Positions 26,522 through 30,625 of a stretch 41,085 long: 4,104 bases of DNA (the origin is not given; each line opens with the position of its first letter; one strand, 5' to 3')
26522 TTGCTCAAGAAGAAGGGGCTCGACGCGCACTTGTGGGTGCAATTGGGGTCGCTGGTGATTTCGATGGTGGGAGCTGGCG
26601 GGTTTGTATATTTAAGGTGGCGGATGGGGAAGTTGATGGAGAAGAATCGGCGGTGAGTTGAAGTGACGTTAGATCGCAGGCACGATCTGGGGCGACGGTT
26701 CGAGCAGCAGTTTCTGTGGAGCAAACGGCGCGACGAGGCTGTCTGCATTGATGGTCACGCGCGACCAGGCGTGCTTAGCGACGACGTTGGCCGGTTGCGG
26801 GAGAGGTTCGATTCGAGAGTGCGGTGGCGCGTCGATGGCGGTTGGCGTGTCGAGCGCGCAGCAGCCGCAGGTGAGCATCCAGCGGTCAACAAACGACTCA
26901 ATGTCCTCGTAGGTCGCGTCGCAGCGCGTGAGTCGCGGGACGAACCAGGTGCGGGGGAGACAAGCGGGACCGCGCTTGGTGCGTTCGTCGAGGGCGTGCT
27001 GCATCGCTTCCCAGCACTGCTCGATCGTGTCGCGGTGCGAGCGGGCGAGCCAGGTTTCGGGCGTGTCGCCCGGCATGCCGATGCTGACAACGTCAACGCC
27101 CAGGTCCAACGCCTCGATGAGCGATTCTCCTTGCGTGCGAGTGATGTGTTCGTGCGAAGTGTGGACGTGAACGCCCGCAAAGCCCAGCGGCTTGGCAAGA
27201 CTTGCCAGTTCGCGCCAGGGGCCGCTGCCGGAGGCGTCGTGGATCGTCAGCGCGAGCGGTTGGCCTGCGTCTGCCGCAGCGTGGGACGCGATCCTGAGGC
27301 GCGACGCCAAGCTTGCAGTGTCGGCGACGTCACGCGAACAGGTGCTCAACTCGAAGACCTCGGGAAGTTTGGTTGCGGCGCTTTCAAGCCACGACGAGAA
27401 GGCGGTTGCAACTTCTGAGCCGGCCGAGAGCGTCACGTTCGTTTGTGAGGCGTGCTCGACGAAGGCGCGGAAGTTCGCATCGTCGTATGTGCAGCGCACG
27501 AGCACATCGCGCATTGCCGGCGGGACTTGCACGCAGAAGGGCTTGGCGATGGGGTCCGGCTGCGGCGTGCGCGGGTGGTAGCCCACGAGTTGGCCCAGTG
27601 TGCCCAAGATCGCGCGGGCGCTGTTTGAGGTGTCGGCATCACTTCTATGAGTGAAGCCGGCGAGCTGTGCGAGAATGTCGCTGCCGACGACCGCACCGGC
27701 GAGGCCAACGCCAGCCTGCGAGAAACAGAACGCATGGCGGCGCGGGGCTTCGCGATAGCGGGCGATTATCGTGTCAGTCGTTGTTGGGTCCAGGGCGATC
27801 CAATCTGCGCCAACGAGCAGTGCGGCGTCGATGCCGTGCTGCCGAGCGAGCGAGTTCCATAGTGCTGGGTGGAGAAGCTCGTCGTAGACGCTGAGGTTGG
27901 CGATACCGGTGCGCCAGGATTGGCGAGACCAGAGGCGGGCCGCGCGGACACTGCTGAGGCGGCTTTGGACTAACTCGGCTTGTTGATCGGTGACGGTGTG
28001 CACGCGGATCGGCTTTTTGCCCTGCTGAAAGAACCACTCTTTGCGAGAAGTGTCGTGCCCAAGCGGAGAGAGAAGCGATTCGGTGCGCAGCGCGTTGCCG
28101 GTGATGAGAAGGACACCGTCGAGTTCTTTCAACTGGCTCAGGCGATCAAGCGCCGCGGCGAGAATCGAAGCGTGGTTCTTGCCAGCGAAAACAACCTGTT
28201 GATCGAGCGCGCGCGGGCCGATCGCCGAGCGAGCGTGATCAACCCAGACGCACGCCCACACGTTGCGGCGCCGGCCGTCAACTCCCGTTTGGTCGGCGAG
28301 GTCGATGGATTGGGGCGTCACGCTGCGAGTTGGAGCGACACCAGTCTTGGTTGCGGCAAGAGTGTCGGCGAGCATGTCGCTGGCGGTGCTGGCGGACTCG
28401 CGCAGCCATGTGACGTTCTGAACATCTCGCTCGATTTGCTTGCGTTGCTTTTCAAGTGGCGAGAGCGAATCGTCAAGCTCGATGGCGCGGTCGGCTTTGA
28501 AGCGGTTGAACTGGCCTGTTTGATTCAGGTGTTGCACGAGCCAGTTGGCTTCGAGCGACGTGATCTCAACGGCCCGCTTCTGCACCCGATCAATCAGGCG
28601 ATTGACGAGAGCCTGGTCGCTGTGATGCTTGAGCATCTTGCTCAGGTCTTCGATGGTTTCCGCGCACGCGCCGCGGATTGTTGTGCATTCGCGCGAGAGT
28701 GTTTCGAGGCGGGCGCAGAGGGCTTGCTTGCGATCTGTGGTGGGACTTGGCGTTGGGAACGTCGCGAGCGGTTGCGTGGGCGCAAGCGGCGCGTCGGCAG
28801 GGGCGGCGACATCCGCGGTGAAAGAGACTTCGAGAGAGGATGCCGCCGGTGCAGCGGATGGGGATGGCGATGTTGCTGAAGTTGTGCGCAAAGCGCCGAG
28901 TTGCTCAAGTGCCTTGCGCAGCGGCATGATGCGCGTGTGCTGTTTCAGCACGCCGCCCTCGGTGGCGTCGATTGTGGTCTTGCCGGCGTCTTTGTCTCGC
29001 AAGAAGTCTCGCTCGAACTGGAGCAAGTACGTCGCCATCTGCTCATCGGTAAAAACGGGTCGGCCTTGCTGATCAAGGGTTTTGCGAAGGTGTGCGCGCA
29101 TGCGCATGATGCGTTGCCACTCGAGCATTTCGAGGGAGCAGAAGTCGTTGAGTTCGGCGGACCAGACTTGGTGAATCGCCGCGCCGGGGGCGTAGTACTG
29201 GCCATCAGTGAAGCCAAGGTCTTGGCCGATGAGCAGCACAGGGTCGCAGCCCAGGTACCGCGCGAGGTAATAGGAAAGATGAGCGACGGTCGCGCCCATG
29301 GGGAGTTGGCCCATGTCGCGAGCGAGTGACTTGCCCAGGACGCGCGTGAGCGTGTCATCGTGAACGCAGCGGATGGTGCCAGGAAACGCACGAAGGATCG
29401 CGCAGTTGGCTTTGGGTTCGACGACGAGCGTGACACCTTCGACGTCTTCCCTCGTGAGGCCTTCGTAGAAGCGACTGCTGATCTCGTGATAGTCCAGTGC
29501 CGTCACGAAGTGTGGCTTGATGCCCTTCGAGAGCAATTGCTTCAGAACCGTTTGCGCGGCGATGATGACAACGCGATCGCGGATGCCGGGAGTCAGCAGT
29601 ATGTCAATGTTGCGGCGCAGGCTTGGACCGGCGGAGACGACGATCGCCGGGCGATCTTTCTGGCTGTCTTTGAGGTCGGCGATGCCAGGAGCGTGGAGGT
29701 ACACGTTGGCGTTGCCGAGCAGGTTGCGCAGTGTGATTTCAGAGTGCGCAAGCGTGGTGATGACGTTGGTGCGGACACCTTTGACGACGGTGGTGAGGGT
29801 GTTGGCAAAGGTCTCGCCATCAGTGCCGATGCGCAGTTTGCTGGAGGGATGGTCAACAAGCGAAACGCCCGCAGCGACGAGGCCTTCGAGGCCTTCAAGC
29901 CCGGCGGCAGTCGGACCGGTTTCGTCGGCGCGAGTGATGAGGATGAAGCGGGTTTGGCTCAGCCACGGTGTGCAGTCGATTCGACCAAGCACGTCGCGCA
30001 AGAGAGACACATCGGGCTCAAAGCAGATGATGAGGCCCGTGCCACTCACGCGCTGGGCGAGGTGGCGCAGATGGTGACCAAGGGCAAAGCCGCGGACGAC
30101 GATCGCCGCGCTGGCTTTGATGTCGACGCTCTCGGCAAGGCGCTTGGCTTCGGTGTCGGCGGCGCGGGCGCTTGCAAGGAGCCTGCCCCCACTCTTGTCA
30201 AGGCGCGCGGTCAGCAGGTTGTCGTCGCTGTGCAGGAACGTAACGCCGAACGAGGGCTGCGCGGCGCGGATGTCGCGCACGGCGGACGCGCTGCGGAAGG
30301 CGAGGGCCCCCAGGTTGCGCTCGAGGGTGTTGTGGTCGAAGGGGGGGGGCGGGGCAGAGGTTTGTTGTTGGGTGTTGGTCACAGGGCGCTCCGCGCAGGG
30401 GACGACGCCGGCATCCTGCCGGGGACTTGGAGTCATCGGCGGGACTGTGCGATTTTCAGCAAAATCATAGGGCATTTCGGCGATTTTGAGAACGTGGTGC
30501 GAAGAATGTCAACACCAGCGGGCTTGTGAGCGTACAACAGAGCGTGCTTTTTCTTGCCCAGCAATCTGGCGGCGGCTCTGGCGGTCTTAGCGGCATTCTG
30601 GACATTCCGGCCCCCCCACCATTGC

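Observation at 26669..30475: Giant Maf flagellin-glycosyltransferase fusion with a degenerate nucleotidyltransferase-like and radical-SAM-like C-terminal half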

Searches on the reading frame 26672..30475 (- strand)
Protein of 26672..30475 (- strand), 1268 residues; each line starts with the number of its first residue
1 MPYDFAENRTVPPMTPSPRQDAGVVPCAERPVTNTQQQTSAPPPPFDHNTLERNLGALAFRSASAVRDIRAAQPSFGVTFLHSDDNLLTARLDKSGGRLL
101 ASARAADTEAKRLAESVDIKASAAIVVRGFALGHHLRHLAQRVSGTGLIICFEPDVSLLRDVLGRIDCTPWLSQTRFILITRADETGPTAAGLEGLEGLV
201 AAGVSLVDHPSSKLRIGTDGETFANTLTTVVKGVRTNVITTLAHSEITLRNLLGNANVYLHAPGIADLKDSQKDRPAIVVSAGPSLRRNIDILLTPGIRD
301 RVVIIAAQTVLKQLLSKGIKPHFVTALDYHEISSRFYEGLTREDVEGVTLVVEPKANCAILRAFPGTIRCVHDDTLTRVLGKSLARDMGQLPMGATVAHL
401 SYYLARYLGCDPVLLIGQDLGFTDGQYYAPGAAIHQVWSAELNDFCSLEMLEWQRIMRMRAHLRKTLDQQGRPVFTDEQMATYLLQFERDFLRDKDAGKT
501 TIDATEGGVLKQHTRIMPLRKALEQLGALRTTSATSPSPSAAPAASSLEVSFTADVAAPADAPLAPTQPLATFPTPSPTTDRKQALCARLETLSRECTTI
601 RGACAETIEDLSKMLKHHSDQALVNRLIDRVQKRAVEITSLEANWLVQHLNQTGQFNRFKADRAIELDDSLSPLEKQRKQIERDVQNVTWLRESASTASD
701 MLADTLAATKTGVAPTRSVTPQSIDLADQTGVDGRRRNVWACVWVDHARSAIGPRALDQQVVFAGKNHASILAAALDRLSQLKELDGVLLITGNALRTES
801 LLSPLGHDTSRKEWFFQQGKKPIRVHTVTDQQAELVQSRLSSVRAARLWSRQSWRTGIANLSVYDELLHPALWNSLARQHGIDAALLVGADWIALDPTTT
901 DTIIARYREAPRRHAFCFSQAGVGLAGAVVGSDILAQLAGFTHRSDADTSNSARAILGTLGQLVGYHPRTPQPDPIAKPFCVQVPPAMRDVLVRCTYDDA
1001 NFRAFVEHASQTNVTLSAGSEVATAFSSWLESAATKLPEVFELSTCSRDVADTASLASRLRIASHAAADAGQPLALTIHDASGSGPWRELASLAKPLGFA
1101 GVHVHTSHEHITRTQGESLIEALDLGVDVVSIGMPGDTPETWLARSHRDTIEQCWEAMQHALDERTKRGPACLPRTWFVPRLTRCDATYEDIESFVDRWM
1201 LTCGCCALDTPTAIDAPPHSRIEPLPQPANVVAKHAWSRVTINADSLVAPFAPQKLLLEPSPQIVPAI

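Call 5: search_protein_families(library=pfam, proteins=[window:26672-30475:-], max_evalue=1)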
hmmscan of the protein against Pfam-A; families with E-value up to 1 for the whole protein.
window:26672-30475:- (1268 aa): 2 families
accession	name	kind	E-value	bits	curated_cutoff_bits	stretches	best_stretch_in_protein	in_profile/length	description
PF01973.23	MptE-like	-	1.1e-35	123.4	34.6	1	251-424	2-170/171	6-hydroxymethylpterin diphosphokinase MptE-like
PF20157.4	Maf_flag10_N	-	0.04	13.8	23.5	1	119-174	108-163/228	Glycosyltransferase Maf N-terminal domain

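Call 6: search_protein_families(library=ncbifam, proteins=[window:26672-30475:-], max_evalue=1)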
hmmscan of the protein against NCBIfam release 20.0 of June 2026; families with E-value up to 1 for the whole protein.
window:26672-30475:- (1268 aa): 4 families
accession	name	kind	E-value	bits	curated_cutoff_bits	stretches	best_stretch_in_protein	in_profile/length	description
NF050051.1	FlagModPseD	domain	1.1e-15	57.3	670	1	268-526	219-465/640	flagellin modification protein PseD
NF033103.1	bla_class_A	equivalog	0.0071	15.5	200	1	697-749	171-224/257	class A beta-lactamase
TIGR01089.1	fucI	equivalog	0.16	10.3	850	1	1163-1202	486-524/587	L-fucose isomerase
NF008220.0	PRK10991.1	equivalog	0.17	10.3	775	1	1156-1200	485-525/591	L-fucose isomerase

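Call 58: list_cluster_members(proteins=[window:26672-30475:-, P0001, P0002, P0003, P0004, P0025, P0032, P0054, P0086, P0132])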
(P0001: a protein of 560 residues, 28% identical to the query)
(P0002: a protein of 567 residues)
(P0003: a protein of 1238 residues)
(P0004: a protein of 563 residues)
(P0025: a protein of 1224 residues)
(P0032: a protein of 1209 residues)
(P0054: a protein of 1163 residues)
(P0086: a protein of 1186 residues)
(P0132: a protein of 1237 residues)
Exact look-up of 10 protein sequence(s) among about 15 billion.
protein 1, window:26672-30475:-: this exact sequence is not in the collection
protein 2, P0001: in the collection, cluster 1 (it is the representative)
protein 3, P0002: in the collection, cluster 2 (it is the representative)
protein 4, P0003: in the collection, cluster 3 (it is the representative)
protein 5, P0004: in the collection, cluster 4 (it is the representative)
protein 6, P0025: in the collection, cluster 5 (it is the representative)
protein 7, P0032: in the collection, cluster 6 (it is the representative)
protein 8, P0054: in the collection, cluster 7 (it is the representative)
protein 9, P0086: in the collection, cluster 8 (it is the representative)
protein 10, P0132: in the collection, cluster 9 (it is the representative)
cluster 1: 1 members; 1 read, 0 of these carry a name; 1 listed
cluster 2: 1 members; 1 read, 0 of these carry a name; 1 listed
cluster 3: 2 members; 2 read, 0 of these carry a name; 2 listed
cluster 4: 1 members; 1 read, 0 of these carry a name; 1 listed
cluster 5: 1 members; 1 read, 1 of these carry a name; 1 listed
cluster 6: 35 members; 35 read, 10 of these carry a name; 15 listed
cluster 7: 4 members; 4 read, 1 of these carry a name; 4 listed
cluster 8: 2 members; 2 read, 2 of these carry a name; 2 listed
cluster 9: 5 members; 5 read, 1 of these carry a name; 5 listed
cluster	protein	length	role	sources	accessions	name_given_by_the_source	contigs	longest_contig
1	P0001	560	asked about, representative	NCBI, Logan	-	-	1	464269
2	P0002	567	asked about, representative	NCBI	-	-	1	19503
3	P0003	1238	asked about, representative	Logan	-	-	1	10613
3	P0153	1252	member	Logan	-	-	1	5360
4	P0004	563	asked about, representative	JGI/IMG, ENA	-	-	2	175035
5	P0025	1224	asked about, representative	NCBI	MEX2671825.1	MAG: 6-hydroxymethylpterin diphosphokinase MptE-like protein [Phycisphaeraceae bacterium]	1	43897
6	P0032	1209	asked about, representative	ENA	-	-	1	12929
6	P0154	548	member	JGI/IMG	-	hypothetical protein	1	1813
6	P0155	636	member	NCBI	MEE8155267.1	MAG: radical SAM protein, partial [Phycisphaerales bacterium]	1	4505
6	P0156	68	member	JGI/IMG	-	hypothetical protein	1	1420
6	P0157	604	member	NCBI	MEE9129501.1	MAG: 6-hydroxymethylpterin diphosphokinase MptE-like protein, partial [Phycisphaerales ...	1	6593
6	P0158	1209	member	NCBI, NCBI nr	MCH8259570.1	MAG: DUF115 domain-containing protein [Planctomycetes bacterium] | DUF115 domain-containing protein [Planctomycetota bacterium]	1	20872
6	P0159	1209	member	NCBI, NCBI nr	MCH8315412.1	MAG: DUF115 domain-containing protein [Planctomycetes bacterium] | DUF115 domain-containing protein [Planctomycetota bacterium]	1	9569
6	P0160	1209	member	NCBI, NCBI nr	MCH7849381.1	MAG: DUF115 domain-containing protein [Planctomycetes bacterium] | DUF115 domain-containing protein [Planctomycetota bacterium]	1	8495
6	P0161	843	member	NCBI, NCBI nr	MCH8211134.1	MAG: motility associated factor glycosyltransferase family protein, partial ... | motility associated factor glycosyltransferase family protein [Planctomycetota bacterium]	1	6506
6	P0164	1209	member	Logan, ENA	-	-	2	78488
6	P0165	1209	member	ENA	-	-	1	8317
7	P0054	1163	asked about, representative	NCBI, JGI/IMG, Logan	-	-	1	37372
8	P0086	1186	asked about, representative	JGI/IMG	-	hypothetical protein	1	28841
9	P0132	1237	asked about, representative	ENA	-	-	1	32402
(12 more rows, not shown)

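Call 86: find_encoding_contigs(protein=P0164, flank=6000, max_places=1)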
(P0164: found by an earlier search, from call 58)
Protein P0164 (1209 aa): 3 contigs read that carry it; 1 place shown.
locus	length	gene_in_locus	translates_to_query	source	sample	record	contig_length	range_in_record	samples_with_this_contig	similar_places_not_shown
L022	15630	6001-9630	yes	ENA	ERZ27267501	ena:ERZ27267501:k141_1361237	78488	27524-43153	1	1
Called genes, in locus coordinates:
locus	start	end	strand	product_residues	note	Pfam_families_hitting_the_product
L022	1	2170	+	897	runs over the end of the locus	-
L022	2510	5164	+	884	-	PF13583:Reprolysin_4, PF13688:Reprolysin_5, PF13582:Reprolysin_3, PF13517:FG-GAP_3 (faint), PF01839:FG-GAP (weak), PF14312:FG-GAP_2 (faint), PF01839:FG-GAP (weak)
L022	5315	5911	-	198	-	-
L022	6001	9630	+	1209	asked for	PF01973:MptE-like, PF04055:Radical_SAM (weak)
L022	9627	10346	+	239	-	PF02348:CTP_transf_3, PF12804:NTP_transf_3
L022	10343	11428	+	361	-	PF03102:NeuB, PF08666:SAF, PF13144:ChapFlgA (faint)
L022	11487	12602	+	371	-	PF02350:Epimerase_2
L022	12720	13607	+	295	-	PF08668:HDOD, PF01966:HD (weak)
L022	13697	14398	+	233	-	PF02190:LON_substr_bdg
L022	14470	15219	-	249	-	PF01510:Amidase_2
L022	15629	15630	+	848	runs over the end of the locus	PF02518:HATPase_c, PF00204:DNA_gyraseB, PF01751:Toprim, PF00986:DNA_gyraseB_C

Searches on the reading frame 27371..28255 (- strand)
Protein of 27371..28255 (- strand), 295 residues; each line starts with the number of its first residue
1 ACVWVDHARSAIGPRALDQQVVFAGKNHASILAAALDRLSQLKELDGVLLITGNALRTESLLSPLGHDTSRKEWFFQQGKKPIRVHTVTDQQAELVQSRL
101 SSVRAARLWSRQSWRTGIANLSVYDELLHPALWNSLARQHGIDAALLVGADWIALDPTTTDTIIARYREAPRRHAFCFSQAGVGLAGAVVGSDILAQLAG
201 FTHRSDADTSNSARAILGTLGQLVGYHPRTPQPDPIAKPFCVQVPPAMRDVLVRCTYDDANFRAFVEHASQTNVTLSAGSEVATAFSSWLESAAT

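Call 73: predict_structure(alignment_id=A6)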
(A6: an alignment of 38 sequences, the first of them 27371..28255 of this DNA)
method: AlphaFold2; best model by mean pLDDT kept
length: 295 residues; sequences in the alignment: 38
mean_pLDDT: 92.3   pTM: 0.91
mean pLDDT of the five models: 92.3, 91.9, 91.2, 91.1, 91.0
residues with pLDDT >= 90: 226; 70-90: 57; 50-70: 12; < 50: 0
segments of 3 or more residues with pLDDT < 50: none
pLDDT, mean of each block of 10 residues (from residue 1): 95 91 96 97 97 97 86 85 96 93 90 84 93 96 98 98 98 97 97 95 64 75 88 93 97 94 96 95 97 87
secondary structure, 60 per line:
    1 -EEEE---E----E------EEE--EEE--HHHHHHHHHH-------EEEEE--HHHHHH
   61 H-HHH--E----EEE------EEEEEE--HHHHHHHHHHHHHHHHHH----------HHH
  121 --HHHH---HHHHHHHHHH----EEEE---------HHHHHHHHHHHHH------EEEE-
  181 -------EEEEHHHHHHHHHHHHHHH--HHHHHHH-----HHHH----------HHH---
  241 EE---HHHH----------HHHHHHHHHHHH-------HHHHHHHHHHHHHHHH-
elements in order: E2-5 E21-23 E26-28 H31-40 E48-52 H55-61 E73-75 E82-87 H90-107 H123-126 H130-139 E144-147 H157-169 E176-179 E188-191 H192-206 H209-215 H221-224 H246-249 H260-271 H279-294

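Call 76: fold_search(model_id=the predicted structure, library=pdb)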
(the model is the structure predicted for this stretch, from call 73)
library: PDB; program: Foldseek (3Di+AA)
matches with E <= 10: 478; with E <= 0.001: 2
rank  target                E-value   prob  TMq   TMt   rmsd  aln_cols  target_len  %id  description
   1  6oew_A                6.2e-06  1.00  0.51  0.61   6.0       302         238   12  Structure of a Cytidylyltransferase from Leptospira borgpetersenii serovar Hardjo-bovis (strain JB197) (released 2019-04-17)
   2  6oew_B                4.2e-05  1.00  0.51  0.61   5.9       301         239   12  Structure of a Cytidylyltransferase from Leptospira borgpetersenii serovar Hardjo-bovis (strain JB197) (released 2019-04-17)
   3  1h7e_A                2.0e-03  1.00  0.40  0.48   7.0       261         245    9  The structure of CMP:2-keto-3-deoxy-manno-octonic acid synthetase and of its complexes with substrates and substrate a (released 2001-09-13)
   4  6xhs_A                2.2e-03  0.99  0.42  0.50   7.8       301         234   12  Crystal structure of S. aureus TarI in complex with CTP (space group P1211) (released 2021-04-21)
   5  6xhr_A                2.8e-03  0.99  0.43  0.52   8.5       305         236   10  Crystal structure of S. aureus TarI (space group P1211) (released 2021-04-21)
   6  1gqc_A                2.9e-03  1.00  0.46  0.54   6.9       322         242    9  THE STRUCTURE OF CMP:2-KETO-3-DEOXY-MANNO-OCTONIC ACID SYNTHETASE COMPLEXED WITH CMP-Kdo at 100K (released 2002-02-11)
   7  2xwl_A                2.9e-03  0.99  0.41  0.52   8.8       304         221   14  Crystal structure of IspD from Mycobacterium smegmatis in complex with CTP and Mg (released 2011-04-27)
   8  6xhq_A                3.3e-03  0.98  0.41  0.48   8.7       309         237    9  Crystal structure of S. aureus TarI in complex with CDP-ribitol (space group C121) (released 2021-04-21)
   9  1qwj_B                3.5e-03  1.00  0.32  0.40   4.6       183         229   15  The Crystal Structure of Murine CMP-5-N-Acetylneuraminic Acid Synthetase (released 2003-12-09)
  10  1qwj_A                4.0e-03  0.99  0.30  0.38   5.7       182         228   15  The Crystal Structure of Murine CMP-5-N-Acetylneuraminic Acid Synthetase (released 2003-12-09)
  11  6xhr_F                4.2e-03  0.99  0.41  0.50   8.4       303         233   10  Crystal structure of S. aureus TarI (space group P1211) (released 2021-04-21)
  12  6xhs_E                5.0e-03  0.99  0.42  0.51   8.5       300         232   10  Crystal structure of S. aureus TarI in complex with CTP (space group P1211) (released 2021-04-21)
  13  1h6j_A                5.3e-03  1.00  0.42  0.50   8.8       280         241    9  The three-dimensional structure of capsule-specific CMP:2-keto-3-deoxy-manno-octonic acid synthetase from Escherichia  (released 2001-07-12)
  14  6xht_E                5.3e-03  0.98  0.40  0.49   8.1       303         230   10  Crystal structure of S. aureus TarI in complex with CDP-ribitol (space group P1211) (released 2021-04-21)
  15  9gc8                  5.3e-03  0.97  0.39  0.48   9.8       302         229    9  Crystal structure of Pseudomonas aeruginosa IspD in complex with C11H12N2O3 (released 2025-06-11)
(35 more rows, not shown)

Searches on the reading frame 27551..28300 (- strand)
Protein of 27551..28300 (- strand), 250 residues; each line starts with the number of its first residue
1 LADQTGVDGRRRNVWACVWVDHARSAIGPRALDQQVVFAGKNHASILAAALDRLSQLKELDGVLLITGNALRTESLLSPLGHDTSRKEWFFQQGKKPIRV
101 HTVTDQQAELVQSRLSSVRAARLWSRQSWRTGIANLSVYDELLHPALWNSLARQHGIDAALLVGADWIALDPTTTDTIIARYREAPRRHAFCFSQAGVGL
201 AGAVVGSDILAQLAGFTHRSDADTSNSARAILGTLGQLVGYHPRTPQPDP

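Call 5: search_protein_families(library=pfam, proteins=[window:27551-28300:-], max_evalue=1)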
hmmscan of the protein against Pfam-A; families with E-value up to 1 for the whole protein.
window:27551-28300:- (250 aa): 1 family
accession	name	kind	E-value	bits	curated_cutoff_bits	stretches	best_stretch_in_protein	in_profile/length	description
PF12804.13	NTP_transf_3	-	0.035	14.7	27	1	45-218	25-146/160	MobA-like NTP transferase domain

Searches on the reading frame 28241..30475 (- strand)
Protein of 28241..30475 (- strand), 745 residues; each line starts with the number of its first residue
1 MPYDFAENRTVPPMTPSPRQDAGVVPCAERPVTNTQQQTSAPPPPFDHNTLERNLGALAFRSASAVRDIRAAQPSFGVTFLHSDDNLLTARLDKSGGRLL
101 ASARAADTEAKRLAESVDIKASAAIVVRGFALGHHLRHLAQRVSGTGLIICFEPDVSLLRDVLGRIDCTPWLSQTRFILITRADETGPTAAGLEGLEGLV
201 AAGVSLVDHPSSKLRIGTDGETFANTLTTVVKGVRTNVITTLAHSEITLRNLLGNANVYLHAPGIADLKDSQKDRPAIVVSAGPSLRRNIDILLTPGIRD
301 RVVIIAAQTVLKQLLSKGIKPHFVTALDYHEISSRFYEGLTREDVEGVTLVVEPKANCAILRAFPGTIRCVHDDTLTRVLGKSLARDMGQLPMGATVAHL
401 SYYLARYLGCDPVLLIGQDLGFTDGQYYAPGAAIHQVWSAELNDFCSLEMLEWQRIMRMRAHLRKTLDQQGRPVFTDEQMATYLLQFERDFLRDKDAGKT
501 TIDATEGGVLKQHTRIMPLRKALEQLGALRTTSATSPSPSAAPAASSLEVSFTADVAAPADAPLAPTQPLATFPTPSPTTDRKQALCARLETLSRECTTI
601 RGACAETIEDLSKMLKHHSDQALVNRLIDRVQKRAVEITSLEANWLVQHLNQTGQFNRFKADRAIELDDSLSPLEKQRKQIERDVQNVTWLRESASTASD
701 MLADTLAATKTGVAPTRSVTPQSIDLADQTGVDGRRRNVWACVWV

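Call 54: search_solved_structures(query=window:28241-30475:-, max_evalue=0.01)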
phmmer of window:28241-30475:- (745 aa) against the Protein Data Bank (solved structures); distinct sequences matched with E-value up to 0.01: 1.
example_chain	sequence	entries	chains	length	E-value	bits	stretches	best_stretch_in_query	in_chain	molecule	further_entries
5mu5_A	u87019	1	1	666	0.0047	18.9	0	264-331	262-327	Uncharacterized protein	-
